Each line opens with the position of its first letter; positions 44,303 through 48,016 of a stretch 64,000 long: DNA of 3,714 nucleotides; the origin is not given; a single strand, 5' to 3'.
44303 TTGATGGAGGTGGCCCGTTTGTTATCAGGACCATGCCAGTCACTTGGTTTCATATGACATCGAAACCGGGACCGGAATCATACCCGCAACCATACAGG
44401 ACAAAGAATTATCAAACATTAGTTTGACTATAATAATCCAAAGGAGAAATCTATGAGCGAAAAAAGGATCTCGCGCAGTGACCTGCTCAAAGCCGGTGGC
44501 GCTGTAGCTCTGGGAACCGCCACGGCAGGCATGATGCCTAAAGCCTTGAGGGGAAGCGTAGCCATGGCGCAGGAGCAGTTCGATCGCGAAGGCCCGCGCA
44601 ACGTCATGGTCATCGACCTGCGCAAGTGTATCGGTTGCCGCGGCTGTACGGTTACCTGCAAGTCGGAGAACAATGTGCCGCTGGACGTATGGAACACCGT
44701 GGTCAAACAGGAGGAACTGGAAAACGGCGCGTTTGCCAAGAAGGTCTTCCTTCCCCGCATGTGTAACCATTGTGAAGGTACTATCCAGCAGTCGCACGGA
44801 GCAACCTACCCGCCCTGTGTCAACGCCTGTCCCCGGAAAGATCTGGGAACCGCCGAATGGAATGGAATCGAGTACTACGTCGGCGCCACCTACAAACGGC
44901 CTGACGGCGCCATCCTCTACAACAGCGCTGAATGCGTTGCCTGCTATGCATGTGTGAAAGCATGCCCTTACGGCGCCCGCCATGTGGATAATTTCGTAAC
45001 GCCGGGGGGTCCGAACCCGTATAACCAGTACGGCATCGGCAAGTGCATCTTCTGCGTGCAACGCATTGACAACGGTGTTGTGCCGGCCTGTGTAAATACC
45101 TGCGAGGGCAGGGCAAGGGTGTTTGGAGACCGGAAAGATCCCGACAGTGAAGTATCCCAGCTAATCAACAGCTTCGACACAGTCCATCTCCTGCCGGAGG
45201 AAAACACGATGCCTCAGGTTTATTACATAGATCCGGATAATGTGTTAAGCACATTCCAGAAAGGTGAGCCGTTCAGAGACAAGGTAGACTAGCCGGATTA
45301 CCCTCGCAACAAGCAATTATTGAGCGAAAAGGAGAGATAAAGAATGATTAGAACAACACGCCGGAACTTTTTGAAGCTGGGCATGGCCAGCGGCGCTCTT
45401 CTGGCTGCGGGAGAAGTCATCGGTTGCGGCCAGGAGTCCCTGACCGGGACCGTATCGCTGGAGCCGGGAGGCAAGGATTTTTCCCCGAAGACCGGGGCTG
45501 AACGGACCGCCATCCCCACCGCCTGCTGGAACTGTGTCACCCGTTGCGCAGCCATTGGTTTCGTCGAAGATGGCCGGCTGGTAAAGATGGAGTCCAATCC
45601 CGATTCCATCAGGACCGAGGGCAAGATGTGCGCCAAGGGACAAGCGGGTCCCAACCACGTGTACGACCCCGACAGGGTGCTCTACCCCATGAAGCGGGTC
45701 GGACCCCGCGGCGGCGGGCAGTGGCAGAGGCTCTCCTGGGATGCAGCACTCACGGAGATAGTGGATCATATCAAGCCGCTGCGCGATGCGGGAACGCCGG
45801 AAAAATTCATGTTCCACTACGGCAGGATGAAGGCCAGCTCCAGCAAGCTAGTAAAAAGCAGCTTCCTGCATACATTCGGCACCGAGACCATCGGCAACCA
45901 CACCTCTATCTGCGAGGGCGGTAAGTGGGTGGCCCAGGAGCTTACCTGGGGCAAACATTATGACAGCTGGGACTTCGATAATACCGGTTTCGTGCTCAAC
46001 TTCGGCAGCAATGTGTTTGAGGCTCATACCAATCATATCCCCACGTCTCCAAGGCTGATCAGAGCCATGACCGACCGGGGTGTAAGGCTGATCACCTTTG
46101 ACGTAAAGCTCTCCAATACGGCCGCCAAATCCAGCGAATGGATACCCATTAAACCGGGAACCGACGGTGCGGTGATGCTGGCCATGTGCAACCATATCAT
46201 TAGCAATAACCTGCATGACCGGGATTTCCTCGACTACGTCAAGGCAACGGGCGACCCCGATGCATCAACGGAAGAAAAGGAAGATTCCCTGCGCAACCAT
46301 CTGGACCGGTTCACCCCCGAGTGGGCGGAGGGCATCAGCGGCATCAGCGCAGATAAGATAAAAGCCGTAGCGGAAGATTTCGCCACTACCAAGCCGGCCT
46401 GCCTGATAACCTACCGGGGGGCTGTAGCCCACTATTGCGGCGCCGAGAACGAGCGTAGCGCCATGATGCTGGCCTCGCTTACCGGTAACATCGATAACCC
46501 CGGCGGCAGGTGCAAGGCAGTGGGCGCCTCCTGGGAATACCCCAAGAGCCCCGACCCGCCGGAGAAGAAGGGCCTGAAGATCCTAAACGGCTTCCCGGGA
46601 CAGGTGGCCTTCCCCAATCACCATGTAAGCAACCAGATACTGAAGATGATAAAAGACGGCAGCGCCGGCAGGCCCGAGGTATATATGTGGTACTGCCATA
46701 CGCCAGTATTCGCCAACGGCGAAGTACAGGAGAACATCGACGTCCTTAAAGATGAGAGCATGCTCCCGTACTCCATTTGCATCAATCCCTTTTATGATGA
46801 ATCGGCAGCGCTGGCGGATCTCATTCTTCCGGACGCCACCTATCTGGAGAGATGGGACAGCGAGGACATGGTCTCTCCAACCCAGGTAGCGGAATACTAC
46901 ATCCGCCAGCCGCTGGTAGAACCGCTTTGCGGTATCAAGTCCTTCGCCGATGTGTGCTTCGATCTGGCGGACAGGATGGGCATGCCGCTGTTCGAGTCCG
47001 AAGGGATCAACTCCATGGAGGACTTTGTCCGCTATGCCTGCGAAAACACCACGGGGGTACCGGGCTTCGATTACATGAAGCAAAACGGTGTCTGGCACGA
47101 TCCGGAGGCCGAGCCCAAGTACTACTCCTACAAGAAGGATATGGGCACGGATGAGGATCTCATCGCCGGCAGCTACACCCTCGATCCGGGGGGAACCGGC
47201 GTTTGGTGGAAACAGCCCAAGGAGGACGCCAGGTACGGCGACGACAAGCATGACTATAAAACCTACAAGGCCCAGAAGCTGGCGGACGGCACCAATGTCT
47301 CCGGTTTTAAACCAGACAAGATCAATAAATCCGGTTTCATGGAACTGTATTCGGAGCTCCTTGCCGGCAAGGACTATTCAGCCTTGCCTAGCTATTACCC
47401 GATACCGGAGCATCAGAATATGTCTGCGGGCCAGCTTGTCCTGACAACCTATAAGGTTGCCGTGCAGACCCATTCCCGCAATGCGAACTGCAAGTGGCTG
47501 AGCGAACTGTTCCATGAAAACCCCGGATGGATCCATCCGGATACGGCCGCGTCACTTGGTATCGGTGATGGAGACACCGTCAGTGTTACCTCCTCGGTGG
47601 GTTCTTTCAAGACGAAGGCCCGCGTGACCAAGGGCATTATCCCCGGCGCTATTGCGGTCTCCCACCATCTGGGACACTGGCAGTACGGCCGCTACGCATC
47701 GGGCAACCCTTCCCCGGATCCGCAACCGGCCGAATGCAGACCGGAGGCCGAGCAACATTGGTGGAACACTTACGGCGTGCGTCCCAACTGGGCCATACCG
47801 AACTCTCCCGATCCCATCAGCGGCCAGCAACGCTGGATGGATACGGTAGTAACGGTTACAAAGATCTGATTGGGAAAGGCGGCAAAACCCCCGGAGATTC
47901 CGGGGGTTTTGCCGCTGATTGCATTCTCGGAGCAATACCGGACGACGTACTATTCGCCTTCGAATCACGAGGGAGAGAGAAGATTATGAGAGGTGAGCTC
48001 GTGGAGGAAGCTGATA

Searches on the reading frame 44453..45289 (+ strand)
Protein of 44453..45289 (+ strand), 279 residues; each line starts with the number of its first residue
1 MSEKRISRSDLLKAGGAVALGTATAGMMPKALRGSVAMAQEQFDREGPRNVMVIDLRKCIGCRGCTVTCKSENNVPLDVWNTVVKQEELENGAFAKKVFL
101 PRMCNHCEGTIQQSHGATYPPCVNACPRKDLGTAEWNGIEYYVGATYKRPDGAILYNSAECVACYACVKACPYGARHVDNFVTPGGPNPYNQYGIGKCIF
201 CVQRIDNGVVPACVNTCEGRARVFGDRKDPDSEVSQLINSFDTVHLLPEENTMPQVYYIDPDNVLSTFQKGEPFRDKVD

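Call 20: search_protein_families(library=ncbifam, proteins=[window:44453-45289:+], max_evalue=0.00001)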
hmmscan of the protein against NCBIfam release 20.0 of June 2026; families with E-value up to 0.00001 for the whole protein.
window:44453-45289:+ (279 aa): 16 families
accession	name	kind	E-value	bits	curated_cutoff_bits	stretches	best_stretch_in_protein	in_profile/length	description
NF011569.0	PRK14993.1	equivalog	4.6e-46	157.2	416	1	22-271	16-234/244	tetrathionate reductase subunit TtrB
NF045797.1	DsrO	equivalog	1.3e-42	145.8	200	1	6-259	3-234/235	sulfate reduction electron transfer complex DsrMKJOP subunit DsrO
NF041715.1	arsenate_red_ArrB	equivalog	2.5e-38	131.9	450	2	195-264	161-230/233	arsenate respiratory reductase iron-sulfur subunit ArrB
TIGR03478.1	DMSO_red_II_bet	subfamily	2.5e-26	92.3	480.7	1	92-272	117-266/321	DMSO reductase family type II enzyme, iron-sulfur subunit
TIGR03149.1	cyt_nit_nrfC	equivalog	3.7e-25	88.6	377.6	1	6-259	2-216/225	cytochrome c nitrite reductase Fe-S protein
NF041782.1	mnquin_red_QrcC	equivalog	3.1e-22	79.4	400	1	52-261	3-227/239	menaquinone reductase iron-sulfur cluster-binding subunit QrcC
NF042979.1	EthbenzDh_ebdB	equivalog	2.3e-21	76.1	740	1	98-271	147-287/354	ethylbenzene dehydrogenase subunit beta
TIGR02951.1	DMSO_dmsB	equivalog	2.4e-19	69.9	214.1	1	54-226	6-152/161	DMSO/selenate family reductase complex B subunit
NF045715.1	sulf_resp_HmcB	equivalog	1.1e-18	67.4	420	1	142-229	120-200/307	sulfate respiration complex iron-sulfur protein HmcB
NF008134.0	PRK10882.1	equivalog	4.1e-15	55.7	263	1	7-238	3-219/329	hydrogenase 2 operon protein HybA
NF038355.1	FDH3_beta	equivalog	9.2e-13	48.6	240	1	52-229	5-166/180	formate dehydrogenase FDH3 subunit beta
TIGR01582.1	FDH-beta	equivalog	1.7e-11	43.8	334.7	1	51-239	23-194/283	formate dehydrogenase subunit beta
TIGR01660.1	narH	equivalog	1.5e-09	36.8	524.05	1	98-225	177-270/492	nitrate reductase subunit beta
NF007658.0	PRK10330.1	equivalog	4.4e-08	32.8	260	0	51-228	4-158/181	electron transport protein HydN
NF007382.0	PRK09898.1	equivalog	2e-06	27.5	213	0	46-180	55-175/208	ferredoxin-like protein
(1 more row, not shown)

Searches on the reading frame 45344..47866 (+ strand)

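Call 20: search_protein_families(library=ncbifam, proteins=[window:45344-47866:+], max_evalue=0.00001)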
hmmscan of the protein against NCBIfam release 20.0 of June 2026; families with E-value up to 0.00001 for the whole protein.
window:45344-47866:+ (841 aa): 25 families
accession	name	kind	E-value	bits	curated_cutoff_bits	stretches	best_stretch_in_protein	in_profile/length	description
NF012032.0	PRK15488.1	equivalog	5.3e-99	332.2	694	3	4-389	3-361/759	thiosulfate reductase PhsA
TIGR02166.1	dmsA_ynfE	subfamily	8.4e-86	288.7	777.7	2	5-597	2-612/794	DMSO/selenate family reductase complex A subunit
TIGR01591.1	Fdh-alpha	equivalog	9.4e-60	202.4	666.25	2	59-388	1-316/672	formate dehydrogenase subunit alpha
NF041714.1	arsenate_red_ArrA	equivalog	5.4e-55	186.9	1600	1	4-787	3-809/848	arsenate respiratory reductase molybdopterin-containing subunit ArrA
TIGR03479.1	DMSO_red_II_alp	subfamily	1.8e-51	175.3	984.75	2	58-296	60-303/913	molybdopterin-dependent oxidoreductase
NF041885.1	selenate_YnfE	exception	1.5e-49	168.5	1675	2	45-598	38-622/805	selenate/tellurate reductase subunit YnfE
NF011566.1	PRK14990.1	exception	3.6e-49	167.5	1600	1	47-598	50-633/814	dimethylsulfoxide reductase subunit A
NF041884.1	selenate_YnfF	exception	6.3e-49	166.6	1650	1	52-597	42-614/798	selenate/tellurate reductase subunit YnfF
NF041783.2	mnquin_red_QrcB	equivalog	4.3e-47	160.7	440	1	53-566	49-520/695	menaquinone reductase molybdopterin-binding-like subunit QrcB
TIGR00509.1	bisC_fam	subfamily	1.3e-35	122.9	1017.55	2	74-559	11-524/772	molybdopterin guanine dinucleotide-containing S/N-oxide reductase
NF011567.1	PRK14991.1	equivalog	1.9e-35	122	1750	2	90-141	135-186/1022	tetrathionate reductase subunit TtrA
TIGR01553.1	formate-DH-alph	equivalog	1.8e-33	115.4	814.2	2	5-297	3-301/1009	formate dehydrogenase-N subunit alpha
NF047855.1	AssmNtatRedNasC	equivalog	2.6e-31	108.7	1100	1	54-388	18-341/708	assimilatory nitrate reductase catalytic subunit NasC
NF041513.1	formate_DH_Act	exception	8e-28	96.8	1400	2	44-301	30-293/1067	formate dehydrogenase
NF042978.1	EthbenzDh_ebdA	equivalog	6.2e-26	90.4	2000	1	80-296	111-325/977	ethylbenzene dehydrogenase subunit alpha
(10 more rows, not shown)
